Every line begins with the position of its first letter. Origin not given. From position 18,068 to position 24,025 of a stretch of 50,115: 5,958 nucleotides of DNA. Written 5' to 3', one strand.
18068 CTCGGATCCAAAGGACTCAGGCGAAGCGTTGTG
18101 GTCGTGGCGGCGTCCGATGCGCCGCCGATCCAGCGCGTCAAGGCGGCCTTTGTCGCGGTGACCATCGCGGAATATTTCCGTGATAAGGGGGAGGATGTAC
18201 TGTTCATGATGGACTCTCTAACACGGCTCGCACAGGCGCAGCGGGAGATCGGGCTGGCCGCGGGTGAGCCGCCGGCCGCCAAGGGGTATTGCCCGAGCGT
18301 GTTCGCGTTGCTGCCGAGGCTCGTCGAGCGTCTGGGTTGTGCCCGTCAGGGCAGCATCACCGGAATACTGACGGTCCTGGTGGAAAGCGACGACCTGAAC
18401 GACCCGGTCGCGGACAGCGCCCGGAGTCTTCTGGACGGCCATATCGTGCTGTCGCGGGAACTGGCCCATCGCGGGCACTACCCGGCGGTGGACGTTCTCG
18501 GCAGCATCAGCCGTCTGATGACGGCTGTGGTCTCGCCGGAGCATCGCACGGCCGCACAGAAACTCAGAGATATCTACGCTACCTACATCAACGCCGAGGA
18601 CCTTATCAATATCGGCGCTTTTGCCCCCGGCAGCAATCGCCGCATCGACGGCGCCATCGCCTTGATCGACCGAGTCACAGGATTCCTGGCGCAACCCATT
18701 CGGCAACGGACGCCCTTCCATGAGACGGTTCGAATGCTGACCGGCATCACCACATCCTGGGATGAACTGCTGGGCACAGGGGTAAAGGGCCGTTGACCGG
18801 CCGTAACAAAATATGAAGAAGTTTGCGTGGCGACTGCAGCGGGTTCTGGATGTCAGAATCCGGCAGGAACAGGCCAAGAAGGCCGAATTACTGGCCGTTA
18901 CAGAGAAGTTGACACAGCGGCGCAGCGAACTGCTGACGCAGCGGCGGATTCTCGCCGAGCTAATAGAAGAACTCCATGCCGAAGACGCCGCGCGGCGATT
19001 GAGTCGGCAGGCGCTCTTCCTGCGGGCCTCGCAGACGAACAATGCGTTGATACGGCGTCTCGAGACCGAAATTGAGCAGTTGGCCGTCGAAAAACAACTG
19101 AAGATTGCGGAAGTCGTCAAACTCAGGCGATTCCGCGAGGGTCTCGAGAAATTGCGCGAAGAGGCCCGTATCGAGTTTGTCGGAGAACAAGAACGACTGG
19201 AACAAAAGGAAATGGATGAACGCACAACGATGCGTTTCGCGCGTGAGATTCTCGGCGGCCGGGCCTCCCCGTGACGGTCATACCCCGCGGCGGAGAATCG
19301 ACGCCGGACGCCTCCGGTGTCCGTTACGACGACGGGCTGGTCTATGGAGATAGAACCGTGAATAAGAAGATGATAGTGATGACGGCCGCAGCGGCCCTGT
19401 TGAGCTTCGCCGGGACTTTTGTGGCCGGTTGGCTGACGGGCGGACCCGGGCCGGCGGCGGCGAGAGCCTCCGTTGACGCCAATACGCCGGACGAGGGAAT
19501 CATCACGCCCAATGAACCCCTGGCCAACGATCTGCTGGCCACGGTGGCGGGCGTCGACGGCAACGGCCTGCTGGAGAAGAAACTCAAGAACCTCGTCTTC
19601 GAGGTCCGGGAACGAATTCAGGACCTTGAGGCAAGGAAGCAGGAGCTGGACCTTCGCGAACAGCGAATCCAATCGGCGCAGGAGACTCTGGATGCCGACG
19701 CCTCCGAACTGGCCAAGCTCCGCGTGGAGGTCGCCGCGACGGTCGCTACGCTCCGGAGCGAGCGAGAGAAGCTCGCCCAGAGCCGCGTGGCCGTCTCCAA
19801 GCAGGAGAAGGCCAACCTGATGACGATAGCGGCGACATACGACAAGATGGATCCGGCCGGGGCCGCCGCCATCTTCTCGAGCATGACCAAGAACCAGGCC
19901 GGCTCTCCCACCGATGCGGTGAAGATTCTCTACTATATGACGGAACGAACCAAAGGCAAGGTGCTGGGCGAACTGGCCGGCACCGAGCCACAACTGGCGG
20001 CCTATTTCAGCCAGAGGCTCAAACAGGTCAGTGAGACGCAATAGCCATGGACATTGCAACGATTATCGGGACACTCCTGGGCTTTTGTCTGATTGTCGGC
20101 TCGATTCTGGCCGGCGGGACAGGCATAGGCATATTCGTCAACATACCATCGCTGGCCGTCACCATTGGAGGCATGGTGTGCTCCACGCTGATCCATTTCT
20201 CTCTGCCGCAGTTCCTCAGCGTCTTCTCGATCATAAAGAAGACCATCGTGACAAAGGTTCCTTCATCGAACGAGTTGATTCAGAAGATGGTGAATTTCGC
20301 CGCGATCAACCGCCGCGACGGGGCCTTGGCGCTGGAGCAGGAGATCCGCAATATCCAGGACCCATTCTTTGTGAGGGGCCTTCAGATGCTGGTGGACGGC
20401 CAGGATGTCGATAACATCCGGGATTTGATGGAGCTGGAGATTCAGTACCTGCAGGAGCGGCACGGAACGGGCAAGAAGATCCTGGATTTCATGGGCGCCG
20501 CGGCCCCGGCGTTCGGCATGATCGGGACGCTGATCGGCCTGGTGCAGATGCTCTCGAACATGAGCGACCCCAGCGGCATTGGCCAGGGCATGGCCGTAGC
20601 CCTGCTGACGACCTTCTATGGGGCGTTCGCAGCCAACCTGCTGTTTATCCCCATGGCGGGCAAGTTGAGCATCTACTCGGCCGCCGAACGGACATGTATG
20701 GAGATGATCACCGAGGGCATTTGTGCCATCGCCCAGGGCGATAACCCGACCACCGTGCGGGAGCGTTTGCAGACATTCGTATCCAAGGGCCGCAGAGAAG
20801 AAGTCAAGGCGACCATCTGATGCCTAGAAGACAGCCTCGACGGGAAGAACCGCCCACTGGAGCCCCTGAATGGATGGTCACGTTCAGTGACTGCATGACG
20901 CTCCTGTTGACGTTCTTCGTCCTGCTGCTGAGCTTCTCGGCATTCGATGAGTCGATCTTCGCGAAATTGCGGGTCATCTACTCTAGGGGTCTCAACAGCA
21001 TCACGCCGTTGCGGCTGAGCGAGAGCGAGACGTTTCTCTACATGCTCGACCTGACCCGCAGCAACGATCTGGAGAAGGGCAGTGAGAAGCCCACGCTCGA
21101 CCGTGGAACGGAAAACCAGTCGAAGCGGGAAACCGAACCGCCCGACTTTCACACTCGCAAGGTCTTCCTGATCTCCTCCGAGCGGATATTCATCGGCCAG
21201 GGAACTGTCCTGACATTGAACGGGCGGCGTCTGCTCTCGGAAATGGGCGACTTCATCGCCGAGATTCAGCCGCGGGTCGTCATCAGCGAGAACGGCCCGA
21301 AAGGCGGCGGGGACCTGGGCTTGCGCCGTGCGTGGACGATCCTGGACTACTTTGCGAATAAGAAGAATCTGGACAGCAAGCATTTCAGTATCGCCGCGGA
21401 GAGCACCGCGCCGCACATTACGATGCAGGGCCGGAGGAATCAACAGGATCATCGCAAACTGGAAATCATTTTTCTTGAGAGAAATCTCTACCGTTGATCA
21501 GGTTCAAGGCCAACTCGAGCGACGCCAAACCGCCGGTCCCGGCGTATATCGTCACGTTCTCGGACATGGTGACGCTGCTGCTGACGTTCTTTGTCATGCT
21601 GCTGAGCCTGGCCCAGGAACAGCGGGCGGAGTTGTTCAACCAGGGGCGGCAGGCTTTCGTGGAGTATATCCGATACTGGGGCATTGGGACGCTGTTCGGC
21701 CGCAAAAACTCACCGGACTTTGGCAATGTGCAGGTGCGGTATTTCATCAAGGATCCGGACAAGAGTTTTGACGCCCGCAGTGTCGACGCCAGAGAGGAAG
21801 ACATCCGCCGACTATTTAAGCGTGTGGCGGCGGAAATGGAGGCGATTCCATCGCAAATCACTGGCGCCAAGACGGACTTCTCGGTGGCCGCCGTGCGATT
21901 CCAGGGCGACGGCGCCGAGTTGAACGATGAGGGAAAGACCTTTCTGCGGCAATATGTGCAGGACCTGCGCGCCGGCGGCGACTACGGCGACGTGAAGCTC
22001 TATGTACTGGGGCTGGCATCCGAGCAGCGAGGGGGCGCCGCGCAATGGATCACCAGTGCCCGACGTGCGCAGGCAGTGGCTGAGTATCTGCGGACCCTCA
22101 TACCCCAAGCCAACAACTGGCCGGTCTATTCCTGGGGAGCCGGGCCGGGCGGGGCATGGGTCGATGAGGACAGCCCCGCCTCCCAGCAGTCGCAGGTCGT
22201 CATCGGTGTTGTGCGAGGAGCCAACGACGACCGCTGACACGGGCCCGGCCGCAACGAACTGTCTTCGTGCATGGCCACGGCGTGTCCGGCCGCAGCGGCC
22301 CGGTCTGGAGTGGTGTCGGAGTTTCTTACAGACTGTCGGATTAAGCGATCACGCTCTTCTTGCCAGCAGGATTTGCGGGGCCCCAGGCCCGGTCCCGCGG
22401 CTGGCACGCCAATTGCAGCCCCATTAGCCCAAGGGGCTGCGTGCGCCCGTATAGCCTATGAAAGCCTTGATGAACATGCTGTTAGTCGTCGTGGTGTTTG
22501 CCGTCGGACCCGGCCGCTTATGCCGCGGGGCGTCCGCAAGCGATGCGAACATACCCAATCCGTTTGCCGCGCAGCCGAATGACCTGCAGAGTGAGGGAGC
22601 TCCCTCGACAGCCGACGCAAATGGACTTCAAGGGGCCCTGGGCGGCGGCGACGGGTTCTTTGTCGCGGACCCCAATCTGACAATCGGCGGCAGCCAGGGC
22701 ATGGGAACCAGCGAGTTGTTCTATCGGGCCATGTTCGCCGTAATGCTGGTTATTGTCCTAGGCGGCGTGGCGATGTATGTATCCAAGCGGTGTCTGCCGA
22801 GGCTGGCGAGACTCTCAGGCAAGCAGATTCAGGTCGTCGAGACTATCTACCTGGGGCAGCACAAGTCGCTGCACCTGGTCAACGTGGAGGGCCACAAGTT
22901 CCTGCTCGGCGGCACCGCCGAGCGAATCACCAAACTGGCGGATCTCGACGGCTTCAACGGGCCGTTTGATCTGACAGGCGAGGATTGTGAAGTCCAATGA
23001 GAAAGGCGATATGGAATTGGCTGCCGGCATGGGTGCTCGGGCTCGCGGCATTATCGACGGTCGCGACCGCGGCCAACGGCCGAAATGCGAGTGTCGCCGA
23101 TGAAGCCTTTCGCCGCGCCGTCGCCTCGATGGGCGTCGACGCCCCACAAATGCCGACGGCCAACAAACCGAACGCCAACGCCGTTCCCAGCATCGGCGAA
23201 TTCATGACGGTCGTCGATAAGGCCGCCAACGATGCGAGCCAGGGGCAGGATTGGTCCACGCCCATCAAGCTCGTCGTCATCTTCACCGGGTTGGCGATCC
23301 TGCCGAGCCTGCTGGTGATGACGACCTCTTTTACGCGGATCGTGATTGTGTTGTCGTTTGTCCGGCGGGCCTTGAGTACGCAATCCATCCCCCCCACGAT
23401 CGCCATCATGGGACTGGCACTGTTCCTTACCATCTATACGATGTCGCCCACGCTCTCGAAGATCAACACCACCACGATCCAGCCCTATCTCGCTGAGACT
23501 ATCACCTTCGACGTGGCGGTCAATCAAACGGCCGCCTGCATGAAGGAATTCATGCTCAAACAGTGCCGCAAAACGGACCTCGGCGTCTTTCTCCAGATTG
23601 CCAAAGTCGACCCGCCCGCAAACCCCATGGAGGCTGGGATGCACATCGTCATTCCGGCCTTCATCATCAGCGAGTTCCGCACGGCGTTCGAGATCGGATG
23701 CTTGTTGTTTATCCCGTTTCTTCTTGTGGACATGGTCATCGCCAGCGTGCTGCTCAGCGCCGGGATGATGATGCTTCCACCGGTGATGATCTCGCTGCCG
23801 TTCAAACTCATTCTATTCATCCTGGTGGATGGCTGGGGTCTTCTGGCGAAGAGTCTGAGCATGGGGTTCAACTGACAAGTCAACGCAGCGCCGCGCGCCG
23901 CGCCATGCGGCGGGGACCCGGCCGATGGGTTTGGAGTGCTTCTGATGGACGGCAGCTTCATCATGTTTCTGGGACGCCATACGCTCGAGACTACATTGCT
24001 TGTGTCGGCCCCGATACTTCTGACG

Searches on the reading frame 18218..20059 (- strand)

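Call 8: search_protein_families(library=pfam, proteins=[window:18218-20059:-], max_evalue=0.001)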
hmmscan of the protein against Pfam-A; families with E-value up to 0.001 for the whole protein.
window:18218-20059:- (613 aa): 0 families

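Call 13: search_protein_families(library=pfam, proteins=[window:18218-20059:-], max_evalue=1)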
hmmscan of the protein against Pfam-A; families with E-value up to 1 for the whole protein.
window:18218-20059:- (613 aa): 2 families
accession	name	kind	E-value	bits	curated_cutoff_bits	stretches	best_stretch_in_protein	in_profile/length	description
PF02845.22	CUE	-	0.14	12.3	21.1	1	149-164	11-26/42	CUE domain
PF07142.17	DUF1388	-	0.18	12.1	25.9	1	204-219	1-16/28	Repeat of unknown function (DUF1388)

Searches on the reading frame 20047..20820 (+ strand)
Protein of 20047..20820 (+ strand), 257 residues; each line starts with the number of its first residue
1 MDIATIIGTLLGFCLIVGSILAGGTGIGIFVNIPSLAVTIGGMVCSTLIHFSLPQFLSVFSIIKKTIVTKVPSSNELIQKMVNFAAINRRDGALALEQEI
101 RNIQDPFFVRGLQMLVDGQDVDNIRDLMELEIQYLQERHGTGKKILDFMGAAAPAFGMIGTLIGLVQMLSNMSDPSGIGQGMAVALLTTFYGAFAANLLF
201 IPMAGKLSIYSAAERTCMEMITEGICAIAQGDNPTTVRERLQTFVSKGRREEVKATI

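Call 14: search_protein_families(library=pfam, proteins=[window:20047-20820:+], max_evalue=0.01)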
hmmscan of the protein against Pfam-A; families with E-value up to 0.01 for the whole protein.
window:20047-20820:+ (257 aa): 1 family
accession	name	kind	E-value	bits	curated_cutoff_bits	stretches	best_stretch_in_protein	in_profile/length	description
PF01618.21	MotA_ExbB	-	1e-30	106.5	22.9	1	101-219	3-126/127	MotA/TolQ/ExbB proton channel family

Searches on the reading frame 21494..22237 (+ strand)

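Call 14: search_protein_families(library=pfam, proteins=[window:21494-22237:+], max_evalue=0.01)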
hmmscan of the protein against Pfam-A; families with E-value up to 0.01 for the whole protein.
window:21494-22237:+ (247 aa): 2 families
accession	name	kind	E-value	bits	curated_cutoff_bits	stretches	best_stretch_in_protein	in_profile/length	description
PF13677.11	MotB_plug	-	4.7e-10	39.3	24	1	15-41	15-41/58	Membrane MotB of proton-channel complex MotA/MotB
PF00691.25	OmpA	-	2.2e-05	25.1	27.2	1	136-200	2-65/98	OmpA family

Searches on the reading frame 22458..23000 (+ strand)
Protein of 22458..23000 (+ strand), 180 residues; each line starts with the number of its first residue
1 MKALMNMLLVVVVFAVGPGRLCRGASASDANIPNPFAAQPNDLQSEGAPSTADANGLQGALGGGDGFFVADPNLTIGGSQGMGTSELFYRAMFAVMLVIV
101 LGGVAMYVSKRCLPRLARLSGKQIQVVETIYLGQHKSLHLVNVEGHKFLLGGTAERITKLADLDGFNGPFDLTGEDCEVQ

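Call 14: search_protein_families(library=pfam, proteins=[window:22458-23000:+], max_evalue=0.01)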
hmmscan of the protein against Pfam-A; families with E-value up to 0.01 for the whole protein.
window:22458-23000:+ (180 aa): 1 family
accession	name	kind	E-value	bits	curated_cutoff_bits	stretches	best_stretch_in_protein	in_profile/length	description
PF04347.18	FliO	-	3.4e-11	43.5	22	1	116-164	14-62/91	Flagellar biosynthesis protein, FliO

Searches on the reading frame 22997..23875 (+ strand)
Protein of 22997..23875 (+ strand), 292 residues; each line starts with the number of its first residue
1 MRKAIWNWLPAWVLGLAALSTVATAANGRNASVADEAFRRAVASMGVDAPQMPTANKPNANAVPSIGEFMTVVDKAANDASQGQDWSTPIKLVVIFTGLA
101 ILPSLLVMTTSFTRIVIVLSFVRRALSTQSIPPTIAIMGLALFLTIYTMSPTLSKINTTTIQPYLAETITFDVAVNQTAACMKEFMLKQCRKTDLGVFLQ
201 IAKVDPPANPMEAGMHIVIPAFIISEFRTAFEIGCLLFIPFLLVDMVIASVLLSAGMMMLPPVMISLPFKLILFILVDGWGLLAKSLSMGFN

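Call 7: search_protein_families(library=pfam, proteins=[window:22997-23875:+], max_evalue=0.001)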
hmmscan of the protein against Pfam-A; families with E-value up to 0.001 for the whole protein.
window:22997-23875:+ (292 aa): 1 family
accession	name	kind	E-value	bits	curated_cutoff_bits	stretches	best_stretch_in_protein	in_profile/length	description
PF00813.25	FliP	-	7.5e-71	238.5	26.9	1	96-287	2-191/191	FliP family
